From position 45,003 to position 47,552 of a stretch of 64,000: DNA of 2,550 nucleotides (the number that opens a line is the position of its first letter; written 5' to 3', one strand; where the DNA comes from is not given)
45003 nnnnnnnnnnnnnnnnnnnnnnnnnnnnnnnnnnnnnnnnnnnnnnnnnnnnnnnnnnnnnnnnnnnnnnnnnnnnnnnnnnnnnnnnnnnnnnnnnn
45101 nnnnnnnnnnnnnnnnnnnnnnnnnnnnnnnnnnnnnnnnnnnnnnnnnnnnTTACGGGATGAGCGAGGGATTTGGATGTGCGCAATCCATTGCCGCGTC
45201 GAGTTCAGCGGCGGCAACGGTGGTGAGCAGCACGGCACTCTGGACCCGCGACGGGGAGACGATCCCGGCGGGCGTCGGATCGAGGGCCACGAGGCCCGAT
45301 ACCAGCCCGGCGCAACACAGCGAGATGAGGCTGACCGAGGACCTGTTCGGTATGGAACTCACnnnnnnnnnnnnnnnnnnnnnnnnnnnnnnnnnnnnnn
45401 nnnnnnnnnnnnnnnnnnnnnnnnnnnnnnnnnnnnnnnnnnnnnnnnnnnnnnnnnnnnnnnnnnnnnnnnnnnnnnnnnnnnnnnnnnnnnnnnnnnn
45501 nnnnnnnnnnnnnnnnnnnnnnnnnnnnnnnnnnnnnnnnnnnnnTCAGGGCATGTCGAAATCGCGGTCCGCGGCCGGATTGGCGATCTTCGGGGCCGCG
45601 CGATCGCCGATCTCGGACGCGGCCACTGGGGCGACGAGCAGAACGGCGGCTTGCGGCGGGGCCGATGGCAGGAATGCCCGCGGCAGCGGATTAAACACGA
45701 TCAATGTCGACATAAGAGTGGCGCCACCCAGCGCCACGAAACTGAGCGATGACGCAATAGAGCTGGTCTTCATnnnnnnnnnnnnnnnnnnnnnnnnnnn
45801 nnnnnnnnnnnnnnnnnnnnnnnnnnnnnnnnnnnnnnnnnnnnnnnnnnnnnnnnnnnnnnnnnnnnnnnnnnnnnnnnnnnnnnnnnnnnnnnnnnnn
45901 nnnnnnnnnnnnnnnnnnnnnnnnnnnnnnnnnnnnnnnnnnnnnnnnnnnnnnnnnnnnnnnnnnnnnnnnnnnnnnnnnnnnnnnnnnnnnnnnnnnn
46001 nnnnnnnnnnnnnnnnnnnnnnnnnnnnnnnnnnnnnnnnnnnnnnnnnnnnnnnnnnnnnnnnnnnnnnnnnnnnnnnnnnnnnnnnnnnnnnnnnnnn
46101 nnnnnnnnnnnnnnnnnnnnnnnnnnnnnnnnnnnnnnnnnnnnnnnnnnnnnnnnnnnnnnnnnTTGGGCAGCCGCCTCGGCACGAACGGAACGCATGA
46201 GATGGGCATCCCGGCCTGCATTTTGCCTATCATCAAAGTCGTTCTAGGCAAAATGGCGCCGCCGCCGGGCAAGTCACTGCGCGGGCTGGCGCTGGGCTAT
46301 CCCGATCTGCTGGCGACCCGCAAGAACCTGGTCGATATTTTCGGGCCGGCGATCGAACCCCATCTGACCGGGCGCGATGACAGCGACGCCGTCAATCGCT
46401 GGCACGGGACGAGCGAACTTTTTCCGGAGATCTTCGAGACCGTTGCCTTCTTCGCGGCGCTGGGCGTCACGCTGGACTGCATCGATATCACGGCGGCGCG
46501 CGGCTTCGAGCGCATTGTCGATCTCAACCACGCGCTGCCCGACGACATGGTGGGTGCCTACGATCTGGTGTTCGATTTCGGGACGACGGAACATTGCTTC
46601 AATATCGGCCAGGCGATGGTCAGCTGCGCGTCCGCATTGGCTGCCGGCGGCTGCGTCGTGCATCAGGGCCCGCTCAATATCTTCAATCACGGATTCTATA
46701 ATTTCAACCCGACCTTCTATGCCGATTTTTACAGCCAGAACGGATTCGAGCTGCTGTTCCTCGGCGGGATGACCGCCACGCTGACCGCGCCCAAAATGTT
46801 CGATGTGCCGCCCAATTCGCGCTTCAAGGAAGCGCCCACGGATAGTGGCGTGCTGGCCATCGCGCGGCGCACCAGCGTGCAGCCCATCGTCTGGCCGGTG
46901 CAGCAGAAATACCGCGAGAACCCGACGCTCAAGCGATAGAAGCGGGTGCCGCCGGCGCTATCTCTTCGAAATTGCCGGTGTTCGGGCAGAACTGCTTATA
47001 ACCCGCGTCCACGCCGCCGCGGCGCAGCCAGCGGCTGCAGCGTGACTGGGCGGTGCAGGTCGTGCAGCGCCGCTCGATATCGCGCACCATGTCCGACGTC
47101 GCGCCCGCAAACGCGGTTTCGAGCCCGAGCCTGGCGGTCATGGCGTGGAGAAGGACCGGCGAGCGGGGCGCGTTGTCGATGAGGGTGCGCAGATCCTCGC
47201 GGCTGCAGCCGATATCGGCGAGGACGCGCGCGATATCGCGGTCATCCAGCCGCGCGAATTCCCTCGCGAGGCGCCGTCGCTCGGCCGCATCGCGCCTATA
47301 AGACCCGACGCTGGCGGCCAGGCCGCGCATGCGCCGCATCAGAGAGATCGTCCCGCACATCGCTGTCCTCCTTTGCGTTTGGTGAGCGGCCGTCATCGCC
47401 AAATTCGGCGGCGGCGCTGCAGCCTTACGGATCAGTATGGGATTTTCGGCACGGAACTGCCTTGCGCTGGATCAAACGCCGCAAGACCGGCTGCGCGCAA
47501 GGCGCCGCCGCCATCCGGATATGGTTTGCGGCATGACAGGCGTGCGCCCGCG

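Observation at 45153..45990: Tandem paralogous small ORFs, each behind a conserved leader of about 128 nt, between tRNA-Thr and a short O-methyltransferase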

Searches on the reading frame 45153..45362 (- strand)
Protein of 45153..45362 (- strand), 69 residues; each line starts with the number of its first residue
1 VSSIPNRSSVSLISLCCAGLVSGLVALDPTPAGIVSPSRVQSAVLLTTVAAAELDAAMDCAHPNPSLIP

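Call 7: search_protein_families(library=pfam, proteins=[window:45153-45362:-], max_evalue=1)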
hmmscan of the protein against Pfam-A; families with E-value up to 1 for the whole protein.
window:45153-45362:- (69 aa): 0 families

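Call 8: search_protein_families(library=ncbifam, proteins=[window:45153-45362:-], max_evalue=1)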
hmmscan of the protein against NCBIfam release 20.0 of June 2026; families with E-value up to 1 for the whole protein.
window:45153-45362:- (69 aa): 0 families

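Call 20: find_related_loci(query=A3, collection=genome_contigs, flank=3000)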
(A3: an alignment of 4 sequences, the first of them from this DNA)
Query A3 (69 aa) in genome_contigs; peptide patterns used: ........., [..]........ (x = any residue, [..] = any of these).
46 stretches matched a pattern, but none encodes a relative of the query by tblastn (E <= 1e-3).

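Call 31: find_homologous_proteins(query=A3, max_evalue=10)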
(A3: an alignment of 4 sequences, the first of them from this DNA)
Query A3 (4 sequences) (69 aa, profile of the alignment): 5 proteins with E <= 10 among 28 candidates.
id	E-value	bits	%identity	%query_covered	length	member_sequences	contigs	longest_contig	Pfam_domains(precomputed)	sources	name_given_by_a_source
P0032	2.6e-39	151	87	100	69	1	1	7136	-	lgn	-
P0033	4.1e-37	144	80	100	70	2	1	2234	-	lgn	-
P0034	6.3e-35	137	95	61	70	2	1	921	-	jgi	jgi:hypothetical protein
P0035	2.7e-34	135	81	61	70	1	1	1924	-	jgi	jgi:hypothetical protein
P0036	1.9e-20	90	72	72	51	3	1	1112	-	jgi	jgi:hypothetical protein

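Call 39: search_protein_representatives(alignment_id=A4)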
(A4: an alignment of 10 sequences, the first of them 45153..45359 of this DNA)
Query: 10 sequences, 75 profile positions. Proteins with E-value up to 0.001 (for the whole library): 4; up to 1e-10: 4; up to 1e-30: 0. The best 4 are listed.
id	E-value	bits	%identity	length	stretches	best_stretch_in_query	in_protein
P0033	2.3e-28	114.0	-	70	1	1-70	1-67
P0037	3.7e-21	90.9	-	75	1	1-75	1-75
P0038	3.4e-14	68.6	-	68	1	5-75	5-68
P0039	9.3e-11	57.6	-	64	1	1-75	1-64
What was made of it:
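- On Real protein-coding small ORFs: Homologues P0032-P0039 were found (calls 31, 39).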

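Call 41: find_encoding_contigs(protein=P0039, flank=3000, max_places=6)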
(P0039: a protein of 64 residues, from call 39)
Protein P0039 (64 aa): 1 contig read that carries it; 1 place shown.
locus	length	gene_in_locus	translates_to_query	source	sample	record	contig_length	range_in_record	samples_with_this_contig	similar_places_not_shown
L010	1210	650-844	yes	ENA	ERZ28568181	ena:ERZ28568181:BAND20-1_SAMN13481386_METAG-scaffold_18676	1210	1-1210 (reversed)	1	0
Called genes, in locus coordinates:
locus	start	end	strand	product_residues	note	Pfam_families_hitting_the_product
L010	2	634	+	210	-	?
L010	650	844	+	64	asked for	-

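Call 67: search_protein_families(library=padloc, proteins=[window:45153-45362:-], max_evalue=0.1)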
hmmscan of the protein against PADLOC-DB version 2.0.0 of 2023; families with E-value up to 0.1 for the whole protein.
window:45153-45362:- (69 aa): 0 families

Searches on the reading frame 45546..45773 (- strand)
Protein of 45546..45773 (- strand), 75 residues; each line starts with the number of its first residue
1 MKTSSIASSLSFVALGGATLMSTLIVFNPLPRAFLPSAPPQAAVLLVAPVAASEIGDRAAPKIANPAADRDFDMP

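Call 7: search_protein_families(library=pfam, proteins=[window:45546-45773:-], max_evalue=1)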
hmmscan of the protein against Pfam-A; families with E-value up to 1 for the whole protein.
window:45546-45773:- (75 aa): 0 families

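Call 8: search_protein_families(library=ncbifam, proteins=[window:45546-45773:-], max_evalue=1)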
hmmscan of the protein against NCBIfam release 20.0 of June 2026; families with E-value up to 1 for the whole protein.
window:45546-45773:- (75 aa): 0 families

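Call 9: find_homologous_proteins(query=window:45546-45773:-, max_evalue=10)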
Query window:45546-45773:- (75 aa): 5 proteins with E <= 10 among 7 candidates.
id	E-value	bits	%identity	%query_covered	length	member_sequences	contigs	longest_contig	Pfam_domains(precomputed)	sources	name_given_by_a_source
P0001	7.6e-38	145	100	100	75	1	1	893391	-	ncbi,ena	-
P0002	7.2e-27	110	83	100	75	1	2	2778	-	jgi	jgi:hypothetical protein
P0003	1.3e-26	109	81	100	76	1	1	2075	-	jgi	jgi:hypothetical protein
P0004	9.1e-24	100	75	100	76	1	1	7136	-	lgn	-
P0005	9.3e-24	100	73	100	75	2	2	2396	-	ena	-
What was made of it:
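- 45546..45773 (-): ORF B, 75 aa. Has an N-terminal hydrophobic helix (residues ~9-27), a Pro-rich tail and the ancestral C-terminal motif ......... Orthologues P0002-P0005 (call 9).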

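Call 10: find_encoding_contigs(protein=P0004, flank=5000)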
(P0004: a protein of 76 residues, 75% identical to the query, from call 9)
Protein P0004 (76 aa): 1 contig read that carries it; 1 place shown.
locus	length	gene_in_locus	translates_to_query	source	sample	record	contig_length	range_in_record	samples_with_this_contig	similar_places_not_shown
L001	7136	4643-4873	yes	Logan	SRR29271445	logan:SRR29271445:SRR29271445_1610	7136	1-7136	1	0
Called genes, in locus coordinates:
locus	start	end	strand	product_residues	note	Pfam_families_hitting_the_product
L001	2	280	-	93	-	?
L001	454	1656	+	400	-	PF12358:DUF3644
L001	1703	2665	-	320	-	PF00389:2-Hacid_dh, PF02826:2-Hacid_dh_C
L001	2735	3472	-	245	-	-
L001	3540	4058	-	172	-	PF07719:TPR_2 (faint), PF13424:TPR_12 (faint), PF13428:TPR_14 (faint), PF14559:TPR_19 (faint), PF00515:TPR_1 (faint), PF13431:TPR_17 (faint), PF23914:TPR_CcmH_CycH (faint)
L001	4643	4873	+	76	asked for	-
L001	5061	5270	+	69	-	-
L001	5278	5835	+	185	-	PF00891:Methyltransf_2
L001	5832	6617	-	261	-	PF00106:adh_short, PF08659:KR, PF13561:adh_short_C2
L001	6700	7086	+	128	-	PF04241:DUF423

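Call 11: find_encoding_contigs(protein=P0002, flank=5000)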
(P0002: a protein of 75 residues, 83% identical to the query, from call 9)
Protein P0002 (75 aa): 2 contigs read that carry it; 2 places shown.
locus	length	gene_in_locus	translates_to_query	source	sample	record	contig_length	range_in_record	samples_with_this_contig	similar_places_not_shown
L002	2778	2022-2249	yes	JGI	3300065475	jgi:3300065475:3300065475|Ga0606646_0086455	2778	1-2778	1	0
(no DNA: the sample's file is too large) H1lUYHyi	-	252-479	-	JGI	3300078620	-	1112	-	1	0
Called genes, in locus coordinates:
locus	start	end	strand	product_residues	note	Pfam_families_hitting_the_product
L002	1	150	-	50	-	?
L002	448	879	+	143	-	PF20056:DUF6455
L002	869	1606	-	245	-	-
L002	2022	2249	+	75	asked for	-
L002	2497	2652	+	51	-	-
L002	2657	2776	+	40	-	?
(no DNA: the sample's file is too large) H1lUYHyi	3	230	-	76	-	?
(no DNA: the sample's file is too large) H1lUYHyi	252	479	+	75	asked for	-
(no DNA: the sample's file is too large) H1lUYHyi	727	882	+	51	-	-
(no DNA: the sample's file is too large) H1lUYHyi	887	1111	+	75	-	?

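Call 12: find_encoding_contigs(protein=P0003, flank=5000)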
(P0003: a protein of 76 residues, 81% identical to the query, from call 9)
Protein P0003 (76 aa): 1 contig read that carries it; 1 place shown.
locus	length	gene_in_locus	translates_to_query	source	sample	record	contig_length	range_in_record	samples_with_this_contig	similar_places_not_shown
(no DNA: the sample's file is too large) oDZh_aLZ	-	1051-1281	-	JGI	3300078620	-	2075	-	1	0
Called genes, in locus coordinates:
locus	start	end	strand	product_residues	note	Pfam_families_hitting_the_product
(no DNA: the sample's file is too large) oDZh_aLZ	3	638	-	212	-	?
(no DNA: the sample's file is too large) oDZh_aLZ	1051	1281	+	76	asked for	-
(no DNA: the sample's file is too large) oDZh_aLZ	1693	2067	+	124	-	PF00891:Methyltransf_2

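Call 13: find_encoding_contigs(protein=P0005, flank=5000)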
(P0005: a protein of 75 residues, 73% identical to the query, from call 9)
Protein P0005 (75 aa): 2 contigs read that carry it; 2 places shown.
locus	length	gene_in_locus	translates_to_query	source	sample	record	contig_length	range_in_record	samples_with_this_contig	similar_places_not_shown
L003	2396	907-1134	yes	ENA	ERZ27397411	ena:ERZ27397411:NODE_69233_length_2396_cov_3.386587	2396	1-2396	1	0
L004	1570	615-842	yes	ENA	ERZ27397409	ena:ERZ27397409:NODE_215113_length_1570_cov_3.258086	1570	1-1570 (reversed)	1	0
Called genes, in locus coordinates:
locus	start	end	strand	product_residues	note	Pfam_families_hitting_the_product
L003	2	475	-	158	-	?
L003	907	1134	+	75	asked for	-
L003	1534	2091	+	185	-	PF00891:Methyltransf_2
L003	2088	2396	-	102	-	?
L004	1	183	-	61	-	?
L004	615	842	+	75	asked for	-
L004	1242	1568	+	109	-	?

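Call 45: find_related_loci(query=A5, collection=genome_contigs, flank=3000)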
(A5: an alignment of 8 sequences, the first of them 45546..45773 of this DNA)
Query A5 (75 aa) in genome_contigs; peptide patterns used: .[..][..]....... (x = any residue, [..] = any of these).
20 stretches matched a pattern, but none encodes a relative of the query by tblastn (E <= 1e-3).
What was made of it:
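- Tried and rejected: GTDB species-representative genomes, scanned with A-type and with DRDFD-type peptide patterns: none (calls 20, 45).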

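Call 46: find_related_loci(query=A5, collection=metagenome_contigs, flank=2500)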
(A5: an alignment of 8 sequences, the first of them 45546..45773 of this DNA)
Query A5 (75 aa) in metagenome_contigs; peptide patterns used: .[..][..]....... (x = any residue, [..] = any of these).
146 stretches matched a pattern, but none encodes a relative of the query by tblastn (E <= 1e-3).
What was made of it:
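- Tried and rejected: JGI metagenome collection, scanned with the peptide pattern: none (call 46).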

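Call 67: search_protein_families(library=padloc, proteins=[window:45546-45773:-], max_evalue=0.1)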
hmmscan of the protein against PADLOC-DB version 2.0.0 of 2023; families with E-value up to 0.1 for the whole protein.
window:45546-45773:- (75 aa): 0 families

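Call 71: predict_structure(alignment_id=A5)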
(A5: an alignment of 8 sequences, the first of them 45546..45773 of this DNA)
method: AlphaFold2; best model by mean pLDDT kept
length: 75 residues; sequences in the alignment: 8
mean_pLDDT: 59.1   pTM: 0.29
mean pLDDT of the five models: 59.1, 58.5, 57.4, 57.0, 52.9
residues with pLDDT >= 90: 0; 70-90: 12; 50-70: 48; < 50: 15
segments of 3 or more residues with pLDDT < 50: 51-63
pLDDT, mean of each block of 10 residues (from residue 1): 59 75 68 61 54 46 52 56
secondary structure, 60 per line:
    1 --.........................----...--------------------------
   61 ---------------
elements in order: H3-27
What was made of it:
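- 45546..45773 (-): AF2 predicts one helix, residues 3-27, at low confidence (call 71).
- Tried and rejected: The AF2 model of peptide B has low confidence (pLDDT 59) and shows only the N-terminal helix (call 71).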

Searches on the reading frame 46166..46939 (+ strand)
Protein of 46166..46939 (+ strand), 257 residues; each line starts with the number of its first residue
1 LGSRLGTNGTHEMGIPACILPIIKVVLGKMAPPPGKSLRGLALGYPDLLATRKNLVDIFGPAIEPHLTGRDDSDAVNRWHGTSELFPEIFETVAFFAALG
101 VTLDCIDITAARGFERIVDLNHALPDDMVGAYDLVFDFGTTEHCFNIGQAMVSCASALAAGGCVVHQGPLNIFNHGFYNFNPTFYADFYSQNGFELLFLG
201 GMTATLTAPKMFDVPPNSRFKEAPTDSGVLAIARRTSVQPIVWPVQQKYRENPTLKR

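Call 7: search_protein_families(library=pfam, proteins=[window:46166-46939:+], max_evalue=1)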
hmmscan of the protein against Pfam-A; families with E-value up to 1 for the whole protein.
window:46166-46939:+ (257 aa): 1 family
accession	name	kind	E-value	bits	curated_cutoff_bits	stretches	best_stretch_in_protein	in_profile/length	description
PF08242.18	Methyltransf_12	-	0.025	15.7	30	1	118-163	51-97/98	Methyltransferase domain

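Call 8: search_protein_families(library=ncbifam, proteins=[window:46166-46939:+], max_evalue=1)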
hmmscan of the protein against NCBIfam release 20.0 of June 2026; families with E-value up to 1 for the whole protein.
window:46166-46939:+ (257 aa): 0 families

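Call 67: search_protein_families(library=padloc, proteins=[window:46166-46939:+], max_evalue=0.1)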
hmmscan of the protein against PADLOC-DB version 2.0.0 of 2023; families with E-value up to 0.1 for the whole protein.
window:46166-46939:+ (257 aa): 0 families

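Call 80: search_solved_structures(query=window:46202-46939:+, max_evalue=1)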
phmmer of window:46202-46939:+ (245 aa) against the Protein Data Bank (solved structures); distinct sequences matched with E-value up to 1: 1.
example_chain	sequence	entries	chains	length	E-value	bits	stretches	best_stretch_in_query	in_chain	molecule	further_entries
3hd5_A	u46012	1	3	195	0.21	14.1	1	95-173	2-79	Thiol:disulfide interchange protein dsbA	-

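Call 81: search_protein_families(library=ncbifam, proteins=[window:46202-46939:+], max_evalue=0.01)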
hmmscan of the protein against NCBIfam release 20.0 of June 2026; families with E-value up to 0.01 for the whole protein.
window:46202-46939:+ (245 aa): 0 families

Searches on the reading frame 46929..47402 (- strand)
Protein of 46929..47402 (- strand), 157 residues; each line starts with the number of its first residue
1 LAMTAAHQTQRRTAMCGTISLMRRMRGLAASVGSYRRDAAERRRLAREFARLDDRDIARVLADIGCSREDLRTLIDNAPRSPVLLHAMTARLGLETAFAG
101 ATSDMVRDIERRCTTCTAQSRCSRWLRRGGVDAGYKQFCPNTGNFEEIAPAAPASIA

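Call 7: search_protein_families(library=pfam, proteins=[window:46929-47402:-], max_evalue=1)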
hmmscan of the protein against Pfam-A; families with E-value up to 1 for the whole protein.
window:46929-47402:- (157 aa): 3 families
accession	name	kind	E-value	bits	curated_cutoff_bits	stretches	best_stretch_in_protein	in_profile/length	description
PF20056.4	DUF6455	-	7.4e-08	32.8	23.7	1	80-149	9-83/85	Family of unknown function (DUF6455)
PF06568.16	DUF1127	-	0.0067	16.6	23.3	1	37-72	6-37/37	Domain of unknown function (DUF1127)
PF10973.13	DUF2799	-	0.17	12.8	25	1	91-143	4-54/86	Protein of unknown function (DUF2799)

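Call 67: search_protein_families(library=padloc, proteins=[window:46929-47402:-], max_evalue=0.1)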
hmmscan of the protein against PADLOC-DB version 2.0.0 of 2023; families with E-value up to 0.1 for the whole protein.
window:46929-47402:- (157 aa): 1 family
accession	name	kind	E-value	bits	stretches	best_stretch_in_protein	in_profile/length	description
PDLC04335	PDC-M02B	-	0.002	15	1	39-110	52-125/364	-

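Call 81: search_protein_families(library=ncbifam, proteins=[window:46929-47402:-], max_evalue=0.01)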
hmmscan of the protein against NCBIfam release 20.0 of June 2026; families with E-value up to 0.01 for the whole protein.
window:46929-47402:- (157 aa): 0 families
